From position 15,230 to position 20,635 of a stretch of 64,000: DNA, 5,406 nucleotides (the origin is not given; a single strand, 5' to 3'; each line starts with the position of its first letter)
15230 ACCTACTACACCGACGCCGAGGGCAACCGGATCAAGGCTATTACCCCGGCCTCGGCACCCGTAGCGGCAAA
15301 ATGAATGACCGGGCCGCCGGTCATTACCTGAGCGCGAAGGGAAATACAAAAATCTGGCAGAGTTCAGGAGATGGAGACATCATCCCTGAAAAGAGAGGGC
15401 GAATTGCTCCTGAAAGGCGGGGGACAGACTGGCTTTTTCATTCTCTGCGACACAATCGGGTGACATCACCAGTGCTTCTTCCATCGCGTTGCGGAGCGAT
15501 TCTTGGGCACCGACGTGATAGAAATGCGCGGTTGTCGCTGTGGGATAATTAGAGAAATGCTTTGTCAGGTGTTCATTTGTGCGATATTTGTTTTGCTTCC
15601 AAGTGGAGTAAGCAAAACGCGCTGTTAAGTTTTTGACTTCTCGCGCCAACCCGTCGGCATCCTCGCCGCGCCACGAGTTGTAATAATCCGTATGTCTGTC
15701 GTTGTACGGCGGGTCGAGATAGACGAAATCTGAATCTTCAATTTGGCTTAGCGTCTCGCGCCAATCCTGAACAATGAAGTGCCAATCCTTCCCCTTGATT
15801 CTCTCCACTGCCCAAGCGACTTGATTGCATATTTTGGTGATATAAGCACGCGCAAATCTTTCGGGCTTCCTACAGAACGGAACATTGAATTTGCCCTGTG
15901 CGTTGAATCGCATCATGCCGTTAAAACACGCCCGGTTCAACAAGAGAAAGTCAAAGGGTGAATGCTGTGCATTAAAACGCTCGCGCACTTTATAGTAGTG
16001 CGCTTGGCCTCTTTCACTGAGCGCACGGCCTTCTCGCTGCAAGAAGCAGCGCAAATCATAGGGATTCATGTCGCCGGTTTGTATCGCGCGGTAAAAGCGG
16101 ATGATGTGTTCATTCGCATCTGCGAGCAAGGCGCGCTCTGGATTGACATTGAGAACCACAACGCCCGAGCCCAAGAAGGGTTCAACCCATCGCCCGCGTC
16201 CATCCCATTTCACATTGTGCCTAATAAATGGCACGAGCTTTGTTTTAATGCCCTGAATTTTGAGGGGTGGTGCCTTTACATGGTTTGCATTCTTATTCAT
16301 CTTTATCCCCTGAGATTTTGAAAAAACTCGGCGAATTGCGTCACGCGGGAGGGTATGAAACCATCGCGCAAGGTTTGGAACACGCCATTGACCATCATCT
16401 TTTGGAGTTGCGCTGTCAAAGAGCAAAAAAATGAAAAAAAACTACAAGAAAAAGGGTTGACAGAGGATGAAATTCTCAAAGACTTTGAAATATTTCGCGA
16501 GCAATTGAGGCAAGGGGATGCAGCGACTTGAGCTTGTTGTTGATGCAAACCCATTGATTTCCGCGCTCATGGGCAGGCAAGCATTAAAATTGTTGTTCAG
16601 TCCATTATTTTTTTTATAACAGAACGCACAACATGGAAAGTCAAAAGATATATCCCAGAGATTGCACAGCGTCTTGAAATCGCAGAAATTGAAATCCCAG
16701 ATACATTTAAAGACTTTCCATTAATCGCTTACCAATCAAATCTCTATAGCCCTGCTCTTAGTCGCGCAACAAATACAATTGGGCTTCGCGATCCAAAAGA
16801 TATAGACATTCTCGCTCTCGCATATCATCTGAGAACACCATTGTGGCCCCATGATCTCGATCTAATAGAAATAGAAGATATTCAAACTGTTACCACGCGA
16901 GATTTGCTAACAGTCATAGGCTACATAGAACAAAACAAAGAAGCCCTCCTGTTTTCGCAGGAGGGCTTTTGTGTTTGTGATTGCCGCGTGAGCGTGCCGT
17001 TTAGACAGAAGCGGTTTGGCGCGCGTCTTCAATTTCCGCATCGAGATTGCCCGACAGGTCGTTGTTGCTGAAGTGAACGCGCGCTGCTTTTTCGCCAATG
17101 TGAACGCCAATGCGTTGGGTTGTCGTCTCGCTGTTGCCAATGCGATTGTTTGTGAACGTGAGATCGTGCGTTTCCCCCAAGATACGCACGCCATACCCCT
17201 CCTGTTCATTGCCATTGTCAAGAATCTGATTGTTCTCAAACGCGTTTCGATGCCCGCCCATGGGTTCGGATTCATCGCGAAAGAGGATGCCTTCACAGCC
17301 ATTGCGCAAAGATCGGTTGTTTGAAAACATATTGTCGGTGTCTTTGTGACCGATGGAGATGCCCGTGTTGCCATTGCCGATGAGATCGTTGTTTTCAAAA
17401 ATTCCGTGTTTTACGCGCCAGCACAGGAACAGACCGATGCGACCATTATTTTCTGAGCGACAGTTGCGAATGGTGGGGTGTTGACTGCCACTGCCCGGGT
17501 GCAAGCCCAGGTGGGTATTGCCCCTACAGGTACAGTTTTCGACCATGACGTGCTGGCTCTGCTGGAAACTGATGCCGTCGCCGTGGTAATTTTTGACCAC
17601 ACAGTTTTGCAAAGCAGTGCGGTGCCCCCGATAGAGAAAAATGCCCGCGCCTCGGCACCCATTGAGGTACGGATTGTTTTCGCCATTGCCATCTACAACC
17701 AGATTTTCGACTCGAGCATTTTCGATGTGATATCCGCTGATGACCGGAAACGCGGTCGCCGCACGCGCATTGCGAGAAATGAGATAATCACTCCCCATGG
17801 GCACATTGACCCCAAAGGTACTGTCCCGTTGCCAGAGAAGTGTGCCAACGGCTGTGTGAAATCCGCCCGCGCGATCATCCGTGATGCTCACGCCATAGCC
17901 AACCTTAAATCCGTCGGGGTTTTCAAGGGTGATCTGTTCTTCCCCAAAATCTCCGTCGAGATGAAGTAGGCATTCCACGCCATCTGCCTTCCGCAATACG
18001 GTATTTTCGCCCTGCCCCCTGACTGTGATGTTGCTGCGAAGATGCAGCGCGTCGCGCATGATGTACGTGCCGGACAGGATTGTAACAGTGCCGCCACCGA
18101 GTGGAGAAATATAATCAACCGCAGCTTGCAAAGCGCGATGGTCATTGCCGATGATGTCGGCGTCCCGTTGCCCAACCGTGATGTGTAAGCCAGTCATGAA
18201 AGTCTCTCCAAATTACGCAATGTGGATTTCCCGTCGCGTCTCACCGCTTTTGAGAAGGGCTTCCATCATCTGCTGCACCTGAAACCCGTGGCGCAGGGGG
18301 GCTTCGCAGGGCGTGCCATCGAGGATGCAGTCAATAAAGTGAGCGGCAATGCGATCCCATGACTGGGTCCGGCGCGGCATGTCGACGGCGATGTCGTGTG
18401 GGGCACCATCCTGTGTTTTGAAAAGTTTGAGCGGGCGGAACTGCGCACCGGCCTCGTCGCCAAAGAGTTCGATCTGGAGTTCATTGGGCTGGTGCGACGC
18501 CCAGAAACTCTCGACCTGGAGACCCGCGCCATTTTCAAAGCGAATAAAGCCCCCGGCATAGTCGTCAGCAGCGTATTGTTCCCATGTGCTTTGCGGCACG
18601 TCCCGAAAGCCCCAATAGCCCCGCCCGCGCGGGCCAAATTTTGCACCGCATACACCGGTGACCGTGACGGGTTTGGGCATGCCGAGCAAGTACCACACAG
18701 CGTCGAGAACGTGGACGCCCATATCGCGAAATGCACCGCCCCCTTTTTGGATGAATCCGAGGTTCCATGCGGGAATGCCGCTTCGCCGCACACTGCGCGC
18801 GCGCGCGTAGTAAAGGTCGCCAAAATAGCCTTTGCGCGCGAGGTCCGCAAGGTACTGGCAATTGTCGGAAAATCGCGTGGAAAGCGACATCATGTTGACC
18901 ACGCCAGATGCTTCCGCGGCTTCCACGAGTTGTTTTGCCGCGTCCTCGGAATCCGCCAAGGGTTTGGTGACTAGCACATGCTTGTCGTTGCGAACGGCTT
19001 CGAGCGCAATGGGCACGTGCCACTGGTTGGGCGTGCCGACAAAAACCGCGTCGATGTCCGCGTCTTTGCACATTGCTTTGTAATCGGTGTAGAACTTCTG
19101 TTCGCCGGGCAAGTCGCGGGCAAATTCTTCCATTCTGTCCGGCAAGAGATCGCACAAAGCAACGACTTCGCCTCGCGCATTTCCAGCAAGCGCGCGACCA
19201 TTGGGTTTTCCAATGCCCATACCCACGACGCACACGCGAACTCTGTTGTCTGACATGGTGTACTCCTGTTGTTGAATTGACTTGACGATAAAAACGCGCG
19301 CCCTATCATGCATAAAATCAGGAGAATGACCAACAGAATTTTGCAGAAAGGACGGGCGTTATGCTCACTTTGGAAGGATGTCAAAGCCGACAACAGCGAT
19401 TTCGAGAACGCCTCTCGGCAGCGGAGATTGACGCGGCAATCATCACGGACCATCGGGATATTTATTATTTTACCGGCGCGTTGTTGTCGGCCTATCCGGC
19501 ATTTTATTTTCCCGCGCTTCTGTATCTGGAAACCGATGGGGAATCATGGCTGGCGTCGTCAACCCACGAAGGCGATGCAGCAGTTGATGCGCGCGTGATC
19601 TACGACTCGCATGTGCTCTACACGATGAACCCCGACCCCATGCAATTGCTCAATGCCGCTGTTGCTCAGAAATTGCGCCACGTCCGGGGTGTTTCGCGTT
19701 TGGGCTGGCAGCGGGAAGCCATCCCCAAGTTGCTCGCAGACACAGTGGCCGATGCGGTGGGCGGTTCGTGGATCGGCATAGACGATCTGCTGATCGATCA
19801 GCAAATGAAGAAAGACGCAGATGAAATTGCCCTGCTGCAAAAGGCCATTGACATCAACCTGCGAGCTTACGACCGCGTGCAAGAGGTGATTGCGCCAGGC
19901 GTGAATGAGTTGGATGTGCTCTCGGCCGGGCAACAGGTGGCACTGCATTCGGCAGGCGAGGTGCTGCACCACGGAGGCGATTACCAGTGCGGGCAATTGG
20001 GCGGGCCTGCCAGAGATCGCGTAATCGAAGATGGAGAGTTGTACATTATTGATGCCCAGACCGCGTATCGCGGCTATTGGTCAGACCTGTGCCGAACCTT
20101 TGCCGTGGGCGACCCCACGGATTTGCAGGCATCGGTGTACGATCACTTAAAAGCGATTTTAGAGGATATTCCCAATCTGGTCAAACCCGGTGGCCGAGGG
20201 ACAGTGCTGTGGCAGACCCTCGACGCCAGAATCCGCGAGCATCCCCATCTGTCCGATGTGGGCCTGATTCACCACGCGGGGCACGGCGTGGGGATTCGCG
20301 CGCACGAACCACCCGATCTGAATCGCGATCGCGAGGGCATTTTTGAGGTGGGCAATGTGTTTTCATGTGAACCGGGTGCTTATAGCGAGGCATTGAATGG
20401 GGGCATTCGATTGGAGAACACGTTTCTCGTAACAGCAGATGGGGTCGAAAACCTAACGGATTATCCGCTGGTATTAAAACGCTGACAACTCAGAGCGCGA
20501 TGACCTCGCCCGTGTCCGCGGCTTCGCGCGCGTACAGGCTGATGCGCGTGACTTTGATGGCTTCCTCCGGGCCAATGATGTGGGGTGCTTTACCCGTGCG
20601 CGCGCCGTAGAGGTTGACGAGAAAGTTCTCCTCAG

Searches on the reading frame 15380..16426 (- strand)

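Call 81: search_protein_families(library=pfam, proteins=[window:15380-16426:-], max_evalue=0.00001)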
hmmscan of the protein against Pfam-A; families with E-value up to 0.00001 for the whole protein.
window:15380-16426:- (348 aa): 1 family
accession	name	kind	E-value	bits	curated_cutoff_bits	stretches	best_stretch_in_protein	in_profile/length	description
PF02086.21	MethyltransfD12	-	1.4e-36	126.9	22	1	58-290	2-241/253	D12 class N6 adenine-specific DNA methyltransferase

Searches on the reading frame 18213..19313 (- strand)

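Call 74: search_protein_families(library=ncbifam, proteins=[window:18213-19313:-], max_evalue=0.00001)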
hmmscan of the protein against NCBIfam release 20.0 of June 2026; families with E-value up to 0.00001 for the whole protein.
window:18213-19313:- (366 aa): 9 families
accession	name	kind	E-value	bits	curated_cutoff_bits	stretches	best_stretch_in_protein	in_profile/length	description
TIGR04380.1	myo_inos_iolG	equivalog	5.4e-32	111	355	1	25-363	2-329/330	inositol 2-dehydrogenase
NF052479.1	LevoglcsnDh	equivalog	2.8e-24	85.5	650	1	69-289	56-286/386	levoglucosan dehydrogenase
NF040723.1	UDP-GlcNAcDh_Arch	equivalog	4e-22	79.1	450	1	25-212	1-179/302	UDP-N-acetylglucosamine 3-dehydrogenase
NF058561.1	BT_2158_fam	equivalog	2.9e-21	75.6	750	1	25-172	34-182/487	glycoside 3-dehydrogenase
NF041392.1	XylDh_Gfo6_Halo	equivalog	4.8e-19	68.4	350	1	19-365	11-350/350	D-xylose 1-dehydrogenase Gfo6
NF008607.0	PRK11579.1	subfamily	1.8e-15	56.8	330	1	61-218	40-197/346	oxidoreductase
NF058563.1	BT_2159_fam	equivalog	3.7e-14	52.5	650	1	25-208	1-182/350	disaccharide 3-dehydrogenase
NF052679.1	InsChiInosDhIolG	equivalog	7.2e-12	45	540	1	25-137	3-117/343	bifunctional inositol 2-dehydrogenase/D-chiro-inositol 1-dehydrogenase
NF007574.0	PRK10206.1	equivalog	4.8e-09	35.7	352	1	73-217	52-194/345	oxidoreductase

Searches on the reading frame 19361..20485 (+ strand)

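Call 74: search_protein_families(library=ncbifam, proteins=[window:19361-20485:+], max_evalue=0.00001)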
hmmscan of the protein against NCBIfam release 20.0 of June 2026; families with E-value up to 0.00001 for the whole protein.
window:19361-20485:+ (374 aa): 9 families
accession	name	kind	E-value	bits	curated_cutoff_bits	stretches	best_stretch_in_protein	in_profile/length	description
NF040821.1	dipep_PepQ_Arch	equivalog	1.2e-27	96.9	630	1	139-367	111-340/346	Xaa-Pro dipeptidase PepQ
NF007310.0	PRK09795.1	equivalog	2.9e-16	59.2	393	1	151-367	128-350/361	aminopeptidase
NF008131.0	PRK10879.1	equivalog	9.5e-16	57.6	465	1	147-277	170-305/438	Xaa-Pro aminopeptidase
NF038259.1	ectoine_DoeA_2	exception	1.1e-13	50.7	575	1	5-363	12-374/386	ectoine hydrolase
NF011174.0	PRK14576.1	subfamily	6.4e-11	41.7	487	1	224-367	254-396/405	putative endopeptidase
TIGR00500.1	met_pdase_I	equivalog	5.7e-10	39.1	171.35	1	215-338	77-201/247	type I methionyl aminopeptidase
NF011173.0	PRK14575.1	equivalog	1.3e-09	37.5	850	1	224-369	255-399/406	putative peptidase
NF011720.0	PRK15173.1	subfamily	8e-09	34.9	420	1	224-369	192-336/343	peptidase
NF010133.0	PRK13607.1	equivalog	7.9e-06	25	339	0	226-291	241-305/443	Xaa-Pro dipeptidase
